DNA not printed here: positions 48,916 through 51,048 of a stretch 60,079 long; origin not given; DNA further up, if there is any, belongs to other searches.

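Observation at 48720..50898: Secreted protein fusing a poly-glycine domain to about 8 tandem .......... repeats, translationally coupled to a lipoprotein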

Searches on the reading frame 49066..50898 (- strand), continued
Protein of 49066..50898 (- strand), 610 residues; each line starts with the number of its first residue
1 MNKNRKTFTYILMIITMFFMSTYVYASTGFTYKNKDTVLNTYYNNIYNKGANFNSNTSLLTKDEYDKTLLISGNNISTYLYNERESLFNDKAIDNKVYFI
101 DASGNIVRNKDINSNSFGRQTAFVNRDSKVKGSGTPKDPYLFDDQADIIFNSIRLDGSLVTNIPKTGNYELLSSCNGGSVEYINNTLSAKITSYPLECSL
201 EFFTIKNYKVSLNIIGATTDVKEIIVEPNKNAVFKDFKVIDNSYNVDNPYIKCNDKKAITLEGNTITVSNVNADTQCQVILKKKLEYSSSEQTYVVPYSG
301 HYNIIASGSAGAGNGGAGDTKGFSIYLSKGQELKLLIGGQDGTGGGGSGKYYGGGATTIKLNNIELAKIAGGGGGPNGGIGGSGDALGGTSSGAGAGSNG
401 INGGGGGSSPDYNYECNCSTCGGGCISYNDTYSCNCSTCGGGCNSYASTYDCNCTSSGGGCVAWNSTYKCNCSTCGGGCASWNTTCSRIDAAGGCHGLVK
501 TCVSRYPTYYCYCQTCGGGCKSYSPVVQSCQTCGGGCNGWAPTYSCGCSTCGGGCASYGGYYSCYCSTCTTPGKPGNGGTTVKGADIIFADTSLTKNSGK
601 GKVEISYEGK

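Call 38: fold_search(model_id=the predicted structure, library=pdb)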
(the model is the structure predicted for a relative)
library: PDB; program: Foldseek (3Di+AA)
matches with E <= 10: 221; with E <= 0.001: 21
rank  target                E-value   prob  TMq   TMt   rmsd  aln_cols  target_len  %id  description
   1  7nx4                  5.2e-05  1.00  0.13  0.22   4.3       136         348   22  Crystal structure of the TG and EGF-like domains of ALK (released 2021-10-27)
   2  7nx3_F                5.2e-05  1.00  0.13  0.26   4.3       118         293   26  Crystal structure of ALK in complex with Fab324 (released 2021-10-27)
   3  7nwz_E                6.1e-05  1.00  0.13  0.24   7.1       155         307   22  ALK:ALKAL2 complex (released 2021-10-27)
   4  7nx1                  6.4e-05  1.00  0.13  0.27   3.7       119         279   28  TG domain of LTK (released 2021-10-27)
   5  7mzy_A                7.9e-05  1.00  0.12  0.23   7.8       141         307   21  Anaplastic lymphoma kinase (ALK) extracellular fragment of ligand binding region 673-986 (released 2021-11-24)
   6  7ls0_A                8.8e-05  1.00  0.13  0.22   7.3       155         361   20  Structure of the Human ALK GRD bound to AUG (released 2021-11-24)
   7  7nwz_A                8.8e-05  1.00  0.12  0.23   6.9       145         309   22  ALK:ALKAL2 complex (released 2021-10-27)
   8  7lir_A                9.2e-05  1.00  0.13  0.22   6.2       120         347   21  Structure of the invertebrate ALK GRD (released 2021-11-24)
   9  7lir_B                1.0e-04  1.00  0.13  0.23   4.0       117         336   21  Structure of the invertebrate ALK GRD (released 2021-11-24)
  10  7ls0_C                1.1e-04  1.00  0.12  0.20   7.9       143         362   22  Structure of the Human ALK GRD bound to AUG (released 2021-11-24)
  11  7nx0_C                1.2e-04  1.00  0.12  0.25   3.2       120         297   28  LTK:ALKAL1 complex stabilized by a Nanobody (released 2021-10-27)
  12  7ls0_D                1.2e-04  1.00  0.12  0.20   7.9       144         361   22  Structure of the Human ALK GRD bound to AUG (released 2021-11-24)
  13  7ls0_B                1.3e-04  1.00  0.13  0.21   7.0       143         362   22  Structure of the Human ALK GRD bound to AUG (released 2021-11-24)
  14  7nx0_B                1.8e-04  1.00  0.12  0.23   5.1       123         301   26  LTK:ALKAL1 complex stabilized by a Nanobody (released 2021-10-27)
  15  7lrz                  1.8e-04  1.00  0.13  0.24   4.7       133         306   22  Structure of the Human ALK GRD (released 2021-11-24)
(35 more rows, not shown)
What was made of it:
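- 49660..50043 (-): First part of the ALK/LTK-type glycine-rich domain (TNF-like strands plus Gly-rich motifs), aa 286-413. Foldseek returns ALK/LTK GRDs (call 38).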

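Call 56: find_related_loci(query=A1, collection=viral_contigs, flank=5000)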
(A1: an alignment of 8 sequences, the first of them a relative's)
Query A1 (610 aa) in viral_contigs; peptide patterns used: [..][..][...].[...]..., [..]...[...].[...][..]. (x = any residue, [..] = any of these).
125 stretches matched a pattern, but none encodes a relative of the query by tblastn (E <= 1e-3).
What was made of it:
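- On Phage tail-fibre adhesins (gp38 or Pam3 gp24 type): No relatives were found in viral_contigs (call 56).
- No relative was found in 2.9 million viral contigs (call 56).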

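Call 57: find_related_loci(query=A1, collection=metagenome_contigs, flank=5000)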
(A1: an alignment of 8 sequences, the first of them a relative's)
Query A1 (610 aa) in metagenome_contigs; peptide patterns used: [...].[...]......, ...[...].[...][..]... (x = any residue, [..] = any of these).
600 stretches matched a pattern (row limit reached: there are more); 5 encode a relative of the query (tblastn E <= 1e-3); 5 distinct loci.
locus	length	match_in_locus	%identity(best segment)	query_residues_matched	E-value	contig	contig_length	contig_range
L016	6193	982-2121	34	179-607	1e-30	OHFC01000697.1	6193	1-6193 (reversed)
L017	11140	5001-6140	33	179-607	7e-25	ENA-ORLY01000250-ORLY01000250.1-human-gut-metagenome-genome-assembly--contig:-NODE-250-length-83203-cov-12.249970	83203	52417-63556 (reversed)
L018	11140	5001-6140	33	179-607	7e-25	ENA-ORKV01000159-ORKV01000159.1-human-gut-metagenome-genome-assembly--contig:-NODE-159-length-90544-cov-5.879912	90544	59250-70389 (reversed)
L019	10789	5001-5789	33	251-511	4e-14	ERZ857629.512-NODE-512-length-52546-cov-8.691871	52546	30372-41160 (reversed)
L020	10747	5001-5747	26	164-336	4e-7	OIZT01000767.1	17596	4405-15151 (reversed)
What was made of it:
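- The habitat is the gut (call 57).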

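Call 58: search_protein_representatives(alignment_id=A1)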
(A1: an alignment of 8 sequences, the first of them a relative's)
Query: 8 sequences, 613 profile positions. Proteins with E-value up to 0.001 (for the whole library): 6806; up to 1e-10: 517; up to 1e-30: 59. The best 150 are listed.
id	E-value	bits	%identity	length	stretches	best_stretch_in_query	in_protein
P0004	7.2e-228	774.9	-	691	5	10-486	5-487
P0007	1.0e-180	619.1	-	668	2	231-612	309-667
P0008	5.9e-146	504.3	-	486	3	281-612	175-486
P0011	3.5e-112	392.8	-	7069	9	195-456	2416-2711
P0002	5.4e-109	382.2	-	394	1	1-425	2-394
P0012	6.3e-108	378.7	-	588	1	2-612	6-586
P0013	1.1e-96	341.6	-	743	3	133-462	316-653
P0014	3.4e-79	283.8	-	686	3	181-474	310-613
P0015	1.6e-78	281.6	-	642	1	16-611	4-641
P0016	8.9e-75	269.2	-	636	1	14-611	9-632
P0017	9.5e-74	265.8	-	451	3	191-470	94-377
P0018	3.6e-70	254.0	-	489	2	232-611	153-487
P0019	7.2e-69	249.7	-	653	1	14-611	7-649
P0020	5.3e-67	243.6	-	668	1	17-612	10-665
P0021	3.0e-66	241.1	-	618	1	12-612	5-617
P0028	5.9e-55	203.8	-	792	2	62-572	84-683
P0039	1.3e-46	176.2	-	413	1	219-612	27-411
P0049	2.7e-39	152.1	-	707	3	315-569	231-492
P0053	3.1e-37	145.2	-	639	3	317-571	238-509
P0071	2.9e-29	118.9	-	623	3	302-581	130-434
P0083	7.4e-26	107.7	-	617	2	315-576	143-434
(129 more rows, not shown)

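Call 62: list_cluster_members(proteins=[P0012, P0015, P0016, P0020, P0028, P0039, P0049, P0053, P0071, P0083])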
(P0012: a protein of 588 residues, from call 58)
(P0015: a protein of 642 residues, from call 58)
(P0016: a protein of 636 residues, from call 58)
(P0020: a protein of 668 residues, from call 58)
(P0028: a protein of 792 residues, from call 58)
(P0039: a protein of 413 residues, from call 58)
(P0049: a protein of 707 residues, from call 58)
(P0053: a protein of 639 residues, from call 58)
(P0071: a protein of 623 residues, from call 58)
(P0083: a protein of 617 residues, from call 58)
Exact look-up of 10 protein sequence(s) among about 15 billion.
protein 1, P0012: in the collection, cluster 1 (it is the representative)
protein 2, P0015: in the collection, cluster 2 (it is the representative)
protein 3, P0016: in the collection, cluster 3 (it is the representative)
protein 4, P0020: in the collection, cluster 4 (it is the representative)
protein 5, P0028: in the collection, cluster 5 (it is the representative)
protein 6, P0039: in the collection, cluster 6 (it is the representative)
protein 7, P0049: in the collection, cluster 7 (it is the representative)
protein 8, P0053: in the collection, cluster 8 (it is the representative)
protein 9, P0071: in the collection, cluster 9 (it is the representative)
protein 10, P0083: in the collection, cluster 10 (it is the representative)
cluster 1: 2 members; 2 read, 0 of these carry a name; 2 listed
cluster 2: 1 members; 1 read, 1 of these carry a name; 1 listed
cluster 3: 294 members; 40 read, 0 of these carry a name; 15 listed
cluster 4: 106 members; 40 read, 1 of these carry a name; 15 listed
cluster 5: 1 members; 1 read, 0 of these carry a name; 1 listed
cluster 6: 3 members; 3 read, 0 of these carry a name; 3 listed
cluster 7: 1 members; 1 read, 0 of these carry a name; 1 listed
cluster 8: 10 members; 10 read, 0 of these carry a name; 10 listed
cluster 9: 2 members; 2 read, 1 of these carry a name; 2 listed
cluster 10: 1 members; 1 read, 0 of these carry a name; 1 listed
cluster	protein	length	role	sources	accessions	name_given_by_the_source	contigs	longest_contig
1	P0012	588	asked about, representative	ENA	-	-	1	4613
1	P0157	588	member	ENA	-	-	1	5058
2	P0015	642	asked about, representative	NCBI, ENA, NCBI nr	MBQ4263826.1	MAG: hypothetical protein IJB83_06305 [Bacilli bacterium] | hypothetical protein [Bacilli bacterium]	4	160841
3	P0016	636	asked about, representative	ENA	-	-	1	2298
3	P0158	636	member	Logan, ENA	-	-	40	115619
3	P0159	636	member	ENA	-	-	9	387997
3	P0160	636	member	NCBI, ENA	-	-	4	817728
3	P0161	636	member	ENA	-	-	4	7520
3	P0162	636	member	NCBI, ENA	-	-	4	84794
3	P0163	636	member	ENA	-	-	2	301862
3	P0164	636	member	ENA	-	-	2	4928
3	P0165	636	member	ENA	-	-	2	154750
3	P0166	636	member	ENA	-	-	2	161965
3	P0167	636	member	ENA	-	-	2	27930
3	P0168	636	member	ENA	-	-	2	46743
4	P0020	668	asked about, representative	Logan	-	-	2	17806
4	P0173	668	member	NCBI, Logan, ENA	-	-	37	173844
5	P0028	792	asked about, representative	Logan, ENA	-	-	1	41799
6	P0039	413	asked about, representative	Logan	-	-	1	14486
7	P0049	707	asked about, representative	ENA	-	-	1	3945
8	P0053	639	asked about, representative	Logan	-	-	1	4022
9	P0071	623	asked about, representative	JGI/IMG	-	general secretion pathway protein G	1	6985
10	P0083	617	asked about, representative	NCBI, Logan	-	-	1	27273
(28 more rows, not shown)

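Call 63: find_encoding_contigs(protein=P0015, flank=4000, max_places=1)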
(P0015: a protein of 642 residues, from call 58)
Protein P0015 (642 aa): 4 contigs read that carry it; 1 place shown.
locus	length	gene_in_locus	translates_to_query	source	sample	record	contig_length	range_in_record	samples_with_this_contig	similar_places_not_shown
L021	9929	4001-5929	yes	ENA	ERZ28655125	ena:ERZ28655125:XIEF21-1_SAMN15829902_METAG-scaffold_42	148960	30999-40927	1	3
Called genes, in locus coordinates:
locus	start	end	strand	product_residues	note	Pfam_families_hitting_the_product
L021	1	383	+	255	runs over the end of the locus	-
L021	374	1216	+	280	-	PF00005:ABC_tran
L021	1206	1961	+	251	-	PF02361:CbiQ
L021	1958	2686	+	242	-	PF01416:PseudoU_synth_1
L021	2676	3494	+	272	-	PF00753:Lactamase_B, PF12706:Lactamase_B_2 (weak)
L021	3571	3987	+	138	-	-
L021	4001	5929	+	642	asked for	-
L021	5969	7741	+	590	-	-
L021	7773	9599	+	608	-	PF01580:FtsK_SpoIIIE (weak), PF01935:DUF87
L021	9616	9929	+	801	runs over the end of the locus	PF01055:Glyco_hydro_31_2nd, PF21365:Glyco_hydro_31_3rd, PF17137:DUF5110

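Call 64: find_encoding_contigs(protein=P0173, flank=4000, max_places=1)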
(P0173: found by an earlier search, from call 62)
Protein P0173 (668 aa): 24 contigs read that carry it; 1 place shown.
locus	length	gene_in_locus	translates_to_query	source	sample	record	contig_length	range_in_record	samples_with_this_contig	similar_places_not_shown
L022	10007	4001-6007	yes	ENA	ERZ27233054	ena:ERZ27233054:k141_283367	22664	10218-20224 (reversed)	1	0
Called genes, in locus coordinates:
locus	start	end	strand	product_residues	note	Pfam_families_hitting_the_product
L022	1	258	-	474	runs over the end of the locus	PF00437:T2SSE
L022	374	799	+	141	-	PF07963:N_methyl (weak)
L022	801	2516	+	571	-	PF00587:tRNA-synt_2b, PF04073:tRNA_edit, PF03129:HGTP_anticodon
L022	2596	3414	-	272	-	PF13276:HTH_21, PF00665:rve, PF13683:rve_3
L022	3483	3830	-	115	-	PF13518:HTH_28 (weak)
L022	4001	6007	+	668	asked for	-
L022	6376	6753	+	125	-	-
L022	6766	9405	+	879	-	PF09479:Flg_new, PF13306:LRR_5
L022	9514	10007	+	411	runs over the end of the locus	PF02274:ADI, PF19420:DDAH_eukar (faint)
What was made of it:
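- A T2SSE ATPase and a pilin gene lie near a homologue (call 64).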

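Call 79: find_encoding_contigs(protein=P0002, flank=3000, max_places=2)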
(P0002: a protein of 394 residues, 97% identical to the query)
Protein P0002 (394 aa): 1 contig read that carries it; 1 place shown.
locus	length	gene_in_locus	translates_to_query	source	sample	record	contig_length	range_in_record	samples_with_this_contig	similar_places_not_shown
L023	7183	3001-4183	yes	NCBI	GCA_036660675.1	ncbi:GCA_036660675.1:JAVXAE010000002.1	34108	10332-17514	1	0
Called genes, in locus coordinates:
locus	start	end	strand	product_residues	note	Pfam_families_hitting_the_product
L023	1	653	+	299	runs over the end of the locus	PF00890:FAD_binding_2 (weak), PF01134:GIDA (faint), PF01946:Thi4 (faint), PF07992:Pyr_redox_2, PF12831:FAD_oxidored (weak), PF13434:Lys_Orn_oxgnase (faint), PF13738:Pyr_redox_3, PF00070:Pyr_redox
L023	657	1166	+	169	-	PF03641:Lysine_decarbox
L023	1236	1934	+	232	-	PF08032:SpoU_sub_bind, PF00588:SpoU_methylase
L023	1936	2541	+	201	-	PF04542:Sigma70_r2, PF08281:Sigma70_r4_2 (weak)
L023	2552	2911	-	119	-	PF06664:WLS-like_TM (weak)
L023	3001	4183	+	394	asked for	-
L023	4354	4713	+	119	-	-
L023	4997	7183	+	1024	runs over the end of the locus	PF00133:tRNA-synt_1, PF09334:tRNA-synt_1g (faint), PF08264:Anticodon_1, PF19302:DUF5915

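Call 87: search_protein_families(library=pfam, proteins=[P0003, P0004, P0006, P0009, P0005, P0007, P0015, P0020, P0039, P0016], max_evalue=0.01)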
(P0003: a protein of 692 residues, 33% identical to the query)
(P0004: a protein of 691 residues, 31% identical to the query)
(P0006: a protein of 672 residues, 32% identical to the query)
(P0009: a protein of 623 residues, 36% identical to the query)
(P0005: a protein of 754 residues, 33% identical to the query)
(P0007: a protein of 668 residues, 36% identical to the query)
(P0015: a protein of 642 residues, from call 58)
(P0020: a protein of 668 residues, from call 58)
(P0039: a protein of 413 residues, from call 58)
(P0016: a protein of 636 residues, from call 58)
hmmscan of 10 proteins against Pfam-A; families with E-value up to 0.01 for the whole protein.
P0003 (692 aa): 1 family
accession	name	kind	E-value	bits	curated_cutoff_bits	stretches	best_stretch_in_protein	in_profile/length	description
PF12810.13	ALK_LTK_GRD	-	8.1e-06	26.4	24.5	1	328-534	7-226/243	ALK/LTK, Glycine-rich domain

P0004 (691 aa): 1 family
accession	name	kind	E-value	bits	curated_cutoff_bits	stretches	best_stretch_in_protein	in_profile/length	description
PF12810.13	ALK_LTK_GRD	-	1.2e-08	35.7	24.5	1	327-527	7-220/243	ALK/LTK, Glycine-rich domain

P0006 (672 aa): 3 families
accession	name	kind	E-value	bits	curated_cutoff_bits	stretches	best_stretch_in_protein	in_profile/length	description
PF07963.17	N_methyl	-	4.6e-07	29.6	21.2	1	1-25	1-25/27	Prokaryotic N-terminal methylation motif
PF12810.13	ALK_LTK_GRD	-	1.6e-06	28.8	24.5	1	420-562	7-176/243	ALK/LTK, Glycine-rich domain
PF19077.6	Big_13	-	0.0083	17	27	0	342-399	41-100/102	Bacterial Ig-like domain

P0009 (623 aa): 2 families
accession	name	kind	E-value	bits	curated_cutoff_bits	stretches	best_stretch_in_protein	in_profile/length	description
PF07963.17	N_methyl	-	1.2e-06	28.3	21.2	1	4-28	2-26/27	Prokaryotic N-terminal methylation motif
PF12810.13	ALK_LTK_GRD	-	4.7e-05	23.9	24.5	1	334-466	7-176/243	ALK/LTK, Glycine-rich domain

P0005 (754 aa): 3 families
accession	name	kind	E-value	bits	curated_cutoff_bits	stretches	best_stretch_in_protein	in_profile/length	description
PF07963.17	N_methyl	-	1.5e-06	28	21.2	1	5-28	2-25/27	Prokaryotic N-terminal methylation motif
PF19077.6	Big_13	-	0.0001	23.2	27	1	414-485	27-100/102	Bacterial Ig-like domain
PF12810.13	ALK_LTK_GRD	-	0.00071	20.1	24.5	1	506-651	7-178/243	ALK/LTK, Glycine-rich domain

P0007 (668 aa): 2 families
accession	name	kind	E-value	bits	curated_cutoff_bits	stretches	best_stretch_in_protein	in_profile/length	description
PF07963.17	N_methyl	-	2.2e-07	30.6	21.2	1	1-25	1-25/27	Prokaryotic N-terminal methylation motif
PF12810.13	ALK_LTK_GRD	-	0.0003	21.3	24.5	1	421-564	7-177/243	ALK/LTK, Glycine-rich domain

P0015 (642 aa): 0 families

P0020 (668 aa): 0 families

P0039 (413 aa): 0 families

P0016 (636 aa): 0 families
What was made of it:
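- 49660..50043 (-): PF12810 profile positions 7-176 align here in homologues (call 87).
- The PF12810 match stops at profile position about 176 of 243, exactly where the Cys region starts (call 87).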
